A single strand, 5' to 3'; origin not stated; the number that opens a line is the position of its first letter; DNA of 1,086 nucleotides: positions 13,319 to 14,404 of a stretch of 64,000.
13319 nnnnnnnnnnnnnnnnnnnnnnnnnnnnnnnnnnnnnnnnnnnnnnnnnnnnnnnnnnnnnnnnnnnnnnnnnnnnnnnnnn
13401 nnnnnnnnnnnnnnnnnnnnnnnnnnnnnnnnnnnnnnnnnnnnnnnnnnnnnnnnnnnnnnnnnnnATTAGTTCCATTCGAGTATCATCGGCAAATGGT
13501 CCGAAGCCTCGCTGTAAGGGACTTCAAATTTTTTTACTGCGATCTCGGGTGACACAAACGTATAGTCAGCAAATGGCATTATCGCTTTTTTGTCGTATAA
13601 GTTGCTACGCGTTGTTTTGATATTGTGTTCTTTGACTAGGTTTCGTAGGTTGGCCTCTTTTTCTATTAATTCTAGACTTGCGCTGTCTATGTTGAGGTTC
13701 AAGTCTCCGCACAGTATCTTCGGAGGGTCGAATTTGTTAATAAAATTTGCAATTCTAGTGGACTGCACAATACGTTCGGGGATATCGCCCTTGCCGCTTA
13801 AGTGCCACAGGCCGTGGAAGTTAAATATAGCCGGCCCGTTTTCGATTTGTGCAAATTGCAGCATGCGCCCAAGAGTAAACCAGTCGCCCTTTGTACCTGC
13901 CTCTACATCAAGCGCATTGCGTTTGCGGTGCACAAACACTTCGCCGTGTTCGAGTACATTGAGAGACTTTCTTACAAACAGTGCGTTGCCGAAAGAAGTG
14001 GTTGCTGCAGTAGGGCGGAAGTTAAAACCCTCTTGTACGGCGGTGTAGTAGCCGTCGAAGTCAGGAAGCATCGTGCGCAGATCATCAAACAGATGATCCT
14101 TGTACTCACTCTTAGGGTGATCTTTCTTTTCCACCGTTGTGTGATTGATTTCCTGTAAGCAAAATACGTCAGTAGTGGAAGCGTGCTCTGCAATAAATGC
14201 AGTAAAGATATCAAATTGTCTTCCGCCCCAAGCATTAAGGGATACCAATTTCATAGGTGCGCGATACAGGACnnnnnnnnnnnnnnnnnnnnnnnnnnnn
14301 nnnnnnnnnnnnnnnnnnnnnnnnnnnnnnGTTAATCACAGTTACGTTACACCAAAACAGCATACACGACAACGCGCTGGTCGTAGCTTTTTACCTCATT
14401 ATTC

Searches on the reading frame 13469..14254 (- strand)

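Call 60: search_protein_families(library=pfam, proteins=[window:13469-14254:-], max_evalue=0.0001)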
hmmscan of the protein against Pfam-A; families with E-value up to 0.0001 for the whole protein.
window:13469-14254:- (261 aa): 1 family
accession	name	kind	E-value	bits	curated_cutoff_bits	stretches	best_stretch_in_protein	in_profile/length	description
PF03372.29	Exo_endo_phos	-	4.6e-12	46.6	24.5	1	5-253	2-225/225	Endonuclease/Exonuclease/phosphatase family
